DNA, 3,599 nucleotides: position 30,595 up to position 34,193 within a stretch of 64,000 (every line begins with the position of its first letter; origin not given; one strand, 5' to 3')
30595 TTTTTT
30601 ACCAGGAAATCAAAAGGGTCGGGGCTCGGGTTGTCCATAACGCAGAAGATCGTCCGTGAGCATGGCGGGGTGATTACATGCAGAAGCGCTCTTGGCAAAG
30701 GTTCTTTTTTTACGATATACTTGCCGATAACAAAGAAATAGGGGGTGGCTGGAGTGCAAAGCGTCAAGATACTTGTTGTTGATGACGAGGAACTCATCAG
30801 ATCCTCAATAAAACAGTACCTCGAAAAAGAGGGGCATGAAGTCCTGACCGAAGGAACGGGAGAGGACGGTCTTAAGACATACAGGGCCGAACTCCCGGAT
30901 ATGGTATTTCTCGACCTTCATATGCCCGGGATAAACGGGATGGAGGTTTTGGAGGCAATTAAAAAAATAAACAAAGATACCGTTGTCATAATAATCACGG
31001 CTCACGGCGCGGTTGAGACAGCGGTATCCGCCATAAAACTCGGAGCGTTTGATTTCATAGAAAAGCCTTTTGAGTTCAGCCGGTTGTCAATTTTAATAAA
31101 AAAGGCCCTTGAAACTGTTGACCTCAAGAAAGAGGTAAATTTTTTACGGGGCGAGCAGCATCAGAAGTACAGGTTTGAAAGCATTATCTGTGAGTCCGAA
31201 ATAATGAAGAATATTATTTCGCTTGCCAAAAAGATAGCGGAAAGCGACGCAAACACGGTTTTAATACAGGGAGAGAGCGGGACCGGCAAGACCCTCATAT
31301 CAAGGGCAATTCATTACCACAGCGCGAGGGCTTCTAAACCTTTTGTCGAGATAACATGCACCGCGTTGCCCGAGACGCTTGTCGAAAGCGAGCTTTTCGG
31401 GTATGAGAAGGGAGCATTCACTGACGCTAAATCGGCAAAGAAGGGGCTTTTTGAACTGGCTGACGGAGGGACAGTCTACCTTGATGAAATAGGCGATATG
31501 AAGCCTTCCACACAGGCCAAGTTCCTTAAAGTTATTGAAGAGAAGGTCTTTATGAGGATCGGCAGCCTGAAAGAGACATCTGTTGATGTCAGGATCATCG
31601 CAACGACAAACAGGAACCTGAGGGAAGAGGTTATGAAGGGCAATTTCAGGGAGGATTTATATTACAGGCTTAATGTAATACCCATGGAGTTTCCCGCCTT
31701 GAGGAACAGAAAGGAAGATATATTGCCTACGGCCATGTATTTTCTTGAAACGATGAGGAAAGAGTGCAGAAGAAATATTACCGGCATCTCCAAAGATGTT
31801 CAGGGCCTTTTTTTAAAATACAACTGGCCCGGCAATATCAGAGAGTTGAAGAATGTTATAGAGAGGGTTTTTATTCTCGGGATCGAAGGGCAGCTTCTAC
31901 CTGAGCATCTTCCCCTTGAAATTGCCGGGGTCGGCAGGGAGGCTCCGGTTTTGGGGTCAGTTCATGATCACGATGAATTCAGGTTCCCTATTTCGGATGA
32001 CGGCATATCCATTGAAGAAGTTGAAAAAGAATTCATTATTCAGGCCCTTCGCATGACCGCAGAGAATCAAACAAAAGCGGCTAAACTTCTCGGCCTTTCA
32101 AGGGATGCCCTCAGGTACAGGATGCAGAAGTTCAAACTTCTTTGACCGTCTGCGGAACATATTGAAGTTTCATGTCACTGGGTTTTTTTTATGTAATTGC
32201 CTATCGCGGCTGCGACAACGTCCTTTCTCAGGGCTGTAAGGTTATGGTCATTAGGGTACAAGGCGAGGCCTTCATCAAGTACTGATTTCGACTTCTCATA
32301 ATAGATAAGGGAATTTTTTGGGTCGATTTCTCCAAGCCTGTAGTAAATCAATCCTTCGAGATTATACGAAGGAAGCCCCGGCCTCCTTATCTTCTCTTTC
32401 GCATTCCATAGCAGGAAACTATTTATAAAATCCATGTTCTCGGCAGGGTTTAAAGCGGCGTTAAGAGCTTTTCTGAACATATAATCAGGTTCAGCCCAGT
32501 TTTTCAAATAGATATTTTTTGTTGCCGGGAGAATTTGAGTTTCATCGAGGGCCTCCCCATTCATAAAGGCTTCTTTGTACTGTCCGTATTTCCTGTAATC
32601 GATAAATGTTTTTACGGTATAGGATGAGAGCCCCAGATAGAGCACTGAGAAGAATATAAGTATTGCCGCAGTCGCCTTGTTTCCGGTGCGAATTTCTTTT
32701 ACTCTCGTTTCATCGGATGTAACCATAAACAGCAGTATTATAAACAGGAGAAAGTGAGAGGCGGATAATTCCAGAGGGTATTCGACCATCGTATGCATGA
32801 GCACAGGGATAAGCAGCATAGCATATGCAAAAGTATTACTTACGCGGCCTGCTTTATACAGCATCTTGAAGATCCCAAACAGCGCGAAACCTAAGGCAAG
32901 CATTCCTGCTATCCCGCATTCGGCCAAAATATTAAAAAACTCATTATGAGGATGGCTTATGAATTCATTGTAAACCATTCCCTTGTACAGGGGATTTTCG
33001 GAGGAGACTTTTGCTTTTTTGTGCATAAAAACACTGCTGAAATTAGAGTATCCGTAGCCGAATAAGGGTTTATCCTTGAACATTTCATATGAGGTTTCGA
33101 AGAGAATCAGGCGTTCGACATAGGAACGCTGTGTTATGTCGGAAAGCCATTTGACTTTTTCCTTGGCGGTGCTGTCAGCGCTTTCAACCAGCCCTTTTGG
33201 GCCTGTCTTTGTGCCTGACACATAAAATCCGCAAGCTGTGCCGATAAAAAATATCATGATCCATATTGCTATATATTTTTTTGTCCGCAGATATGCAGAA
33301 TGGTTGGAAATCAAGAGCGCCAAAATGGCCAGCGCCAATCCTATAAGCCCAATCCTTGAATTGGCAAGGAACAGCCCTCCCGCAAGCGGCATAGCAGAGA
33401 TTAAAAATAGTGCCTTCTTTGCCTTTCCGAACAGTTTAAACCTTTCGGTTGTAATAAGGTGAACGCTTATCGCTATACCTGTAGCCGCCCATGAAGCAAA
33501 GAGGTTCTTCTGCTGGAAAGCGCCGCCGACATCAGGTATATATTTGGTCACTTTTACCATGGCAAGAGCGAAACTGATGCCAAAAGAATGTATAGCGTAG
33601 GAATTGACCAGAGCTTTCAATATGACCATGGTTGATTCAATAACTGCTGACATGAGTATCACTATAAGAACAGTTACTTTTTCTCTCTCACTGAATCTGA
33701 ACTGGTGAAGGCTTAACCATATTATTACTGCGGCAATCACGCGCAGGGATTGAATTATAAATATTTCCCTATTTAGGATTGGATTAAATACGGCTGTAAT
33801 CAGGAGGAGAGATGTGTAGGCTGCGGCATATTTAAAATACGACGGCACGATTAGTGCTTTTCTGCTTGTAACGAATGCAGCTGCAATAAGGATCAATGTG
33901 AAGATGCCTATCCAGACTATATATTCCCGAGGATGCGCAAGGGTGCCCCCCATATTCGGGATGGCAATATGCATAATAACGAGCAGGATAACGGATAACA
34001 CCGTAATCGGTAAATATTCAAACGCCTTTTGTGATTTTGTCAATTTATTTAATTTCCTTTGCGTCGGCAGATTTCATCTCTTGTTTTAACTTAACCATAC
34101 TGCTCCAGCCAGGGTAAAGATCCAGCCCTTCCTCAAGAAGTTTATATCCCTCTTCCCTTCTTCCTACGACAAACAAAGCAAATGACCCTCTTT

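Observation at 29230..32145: Heme-c sensing histidine kinase plus sigma-54 activator positioned to control the cytochrome island; sigma-54 promoters found downstream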

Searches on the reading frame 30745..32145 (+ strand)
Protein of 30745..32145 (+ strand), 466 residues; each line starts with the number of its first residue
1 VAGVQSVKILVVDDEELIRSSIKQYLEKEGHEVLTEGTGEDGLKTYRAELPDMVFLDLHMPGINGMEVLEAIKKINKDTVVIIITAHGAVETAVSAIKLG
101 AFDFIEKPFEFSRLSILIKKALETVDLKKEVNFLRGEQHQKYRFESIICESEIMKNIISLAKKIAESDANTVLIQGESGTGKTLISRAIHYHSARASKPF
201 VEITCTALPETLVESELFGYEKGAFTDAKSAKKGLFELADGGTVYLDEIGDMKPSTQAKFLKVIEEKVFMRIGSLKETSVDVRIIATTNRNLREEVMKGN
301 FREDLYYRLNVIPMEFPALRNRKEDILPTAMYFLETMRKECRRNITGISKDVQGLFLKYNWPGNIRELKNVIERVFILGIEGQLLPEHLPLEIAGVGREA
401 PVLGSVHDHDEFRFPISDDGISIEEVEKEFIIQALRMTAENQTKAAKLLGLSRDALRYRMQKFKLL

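Call 3: search_protein_families(library=pfam, proteins=[window:30745-32145:+], max_evalue=0.01)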
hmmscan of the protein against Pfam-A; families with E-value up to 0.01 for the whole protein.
window:30745-32145:+ (466 aa): 19 families
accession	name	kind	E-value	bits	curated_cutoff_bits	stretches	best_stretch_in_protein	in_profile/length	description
PF00158.32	Sigma54_activat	-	1.3e-67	227.2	20.2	1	147-314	1-167/168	Sigma-54 interaction domain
PF00072.30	Response_reg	-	1.1e-30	106.4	30.2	1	9-116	1-108/111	Response regulator receiver domain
PF25601.1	AAA_lid_14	-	6.3e-21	74.4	27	1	320-395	1-76/87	AAA+ ATPase lid domain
PF14532.12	Sigma54_activ_2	-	5.3e-18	66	25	1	150-319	3-138/138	Sigma-54 interaction domain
PF02954.25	HTH_8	-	1.4e-12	47.6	22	1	423-463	2-42/42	Bacterial regulatory protein, Fis family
PF07728.20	AAA_5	-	2.7e-09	37.6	22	1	172-295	2-129/139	AAA domain (dynein-related subfamily)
PF00004.35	AAA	-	3.1e-06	28.1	21.2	1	172-297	1-119/131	ATPase family associated with various cellular activities (AAA)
PF13191.12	AAA_16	-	3e-05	25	32.6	1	156-224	11-85/167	AAA ATPase domain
PF07724.20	AAA_2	-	0.00014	22.4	27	1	171-295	5-130/166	AAA domain (Cdc48 subfamily)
PF05673.19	DUF815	-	0.0002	21.1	23.8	0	152-208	35-92/249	Protein of unknown function (DUF815)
PF06745.19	ATPase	-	0.0003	20.7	26.6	1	169-215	19-66/231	KaiC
PF07726.17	AAA_3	-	0.00036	20.9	27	1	172-289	2-111/131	ATPase family associated with various cellular activities (AAA)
PF20720.3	nSTAND3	-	0.00056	20.1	27.2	1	161-203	10-51/155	Novel STAND NTPase 3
PF13556.12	HTH_30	-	0.0049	17.1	27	0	438-464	11-37/59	PucR C-terminal helix-turn-helix domain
PF25199.1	nSTAND_NTPase5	-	0.0051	17.1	34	0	145-194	16-66/145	Novel STAND NTPase 5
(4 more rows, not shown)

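Call 19: search_protein_families(library=ncbifam, proteins=[window:30745-32145:+], max_evalue=0.001)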
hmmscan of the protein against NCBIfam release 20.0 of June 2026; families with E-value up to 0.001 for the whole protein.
window:30745-32145:+ (466 aa): 125 families (the best 25 are shown)
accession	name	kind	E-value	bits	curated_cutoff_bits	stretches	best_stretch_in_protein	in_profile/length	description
NF008469.0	PRK11361.1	equivalog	4.7e-134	447.6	714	1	7-463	5-454/461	acetoacetate metabolism transcriptional regulator AtoC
NF051870.1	NAssimRespRegNtrX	equivalog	3.8e-114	382.1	600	1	8-461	3-448/452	nitrogen assimilation response regulator NtrX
TIGR01818.1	ntrC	equivalog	4.9e-114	381.6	558.6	1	9-461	1-461/463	nitrogen regulation protein NR(I)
NF041946.1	LuxO_transreg_Vib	equivalog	2.1e-109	366.4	800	1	12-463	2-460/463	quorum-sensing sigma-54 dependent transcriptional regulator LuxO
TIGR02915.1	PEP_resp_reg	equivalog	3.4e-109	365.7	502.6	1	9-465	1-444/445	PEP-CTERM-box response regulator transcription factor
NF007689.0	PRK10365.1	equivalog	1.6e-106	356.8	760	1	6-458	5-437/441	sigma-54-dependent response regulator transcription factor ZraR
NF041552.1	TF_PrdR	equivalog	3.2e-102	342.7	795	1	113-463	239-576/577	sigma-54 dependent transcriptional regulator PrdR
TIGR01817.1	nifA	equivalog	1.6e-99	334.1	528.85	1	135-464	186-528/534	nif-specific transcriptional activator NifA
NF049963.1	RespRegFlgRCampy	domain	9.7e-99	331.1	750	1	9-392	3-380/429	fla regulon two-component system response regulator FlgR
NF038308.1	RNA_repair_RtcR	equivalog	2.3e-98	330.3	650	1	85-463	118-516/530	RNA repair transcriptional activator RtcR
NF008176.1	PRK10923.1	equivalog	2.6e-98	329.7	620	1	5-394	2-386/469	nitrogen regulation protein NR(I)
NF011695.0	PRK15115.1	equivalog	3.6e-97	325.9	763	1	5-450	5-434/445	two-component system response regulator GlrR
NF050807.1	TransRegFlbDCaul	equivalog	1.1e-90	304.7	750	1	28-463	22-438/454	sigma-54-dependent transcriptional regulator FlbD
NF003451.0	PRK05022.1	equivalog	3.6e-88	296.5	476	1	116-462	153-507/512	nitric oxide reductase transcriptional regulator NorR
NF041906.1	V4R_TF_MobR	exception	1.2e-80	271.5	999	1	124-463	214-544/544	phenol degradation transcriptional regulator MobR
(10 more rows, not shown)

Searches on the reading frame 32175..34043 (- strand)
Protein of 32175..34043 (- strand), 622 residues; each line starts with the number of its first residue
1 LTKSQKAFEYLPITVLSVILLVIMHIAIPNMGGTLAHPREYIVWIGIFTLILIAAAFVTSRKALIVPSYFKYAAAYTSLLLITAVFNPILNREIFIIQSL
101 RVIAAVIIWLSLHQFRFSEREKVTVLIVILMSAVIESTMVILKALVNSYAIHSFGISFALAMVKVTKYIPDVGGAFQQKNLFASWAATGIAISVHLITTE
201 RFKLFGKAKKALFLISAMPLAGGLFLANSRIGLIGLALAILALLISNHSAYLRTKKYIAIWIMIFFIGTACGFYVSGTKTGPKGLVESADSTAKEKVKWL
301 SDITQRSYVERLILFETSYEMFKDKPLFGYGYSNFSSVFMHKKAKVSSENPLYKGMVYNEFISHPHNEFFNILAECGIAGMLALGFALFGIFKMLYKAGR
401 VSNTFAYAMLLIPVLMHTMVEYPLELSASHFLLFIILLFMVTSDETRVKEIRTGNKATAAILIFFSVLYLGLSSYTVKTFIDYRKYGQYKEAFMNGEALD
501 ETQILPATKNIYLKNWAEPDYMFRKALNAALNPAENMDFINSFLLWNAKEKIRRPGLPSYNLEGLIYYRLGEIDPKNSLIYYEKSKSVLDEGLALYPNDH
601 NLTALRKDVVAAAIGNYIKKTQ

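Call 3: search_protein_families(library=pfam, proteins=[window:32175-34043:-], max_evalue=0.01)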
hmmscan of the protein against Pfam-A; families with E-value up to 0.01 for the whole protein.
window:32175-34043:- (622 aa): 2 families
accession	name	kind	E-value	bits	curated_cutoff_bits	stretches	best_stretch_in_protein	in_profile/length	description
PF04932.20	Wzy_C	-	3.3e-20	72.8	31.7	1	218-384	4-148/149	O-Antigen ligase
PF11846.14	Wzy_C_2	-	1.6e-10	41.7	28.5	1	409-490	5-85/191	Virulence factor membrane-bound polymerase, C-terminal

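Call 19: search_protein_families(library=ncbifam, proteins=[window:32175-34043:-], max_evalue=0.001)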
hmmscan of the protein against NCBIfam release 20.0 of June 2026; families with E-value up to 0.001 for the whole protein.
window:32175-34043:- (622 aa): 0 families
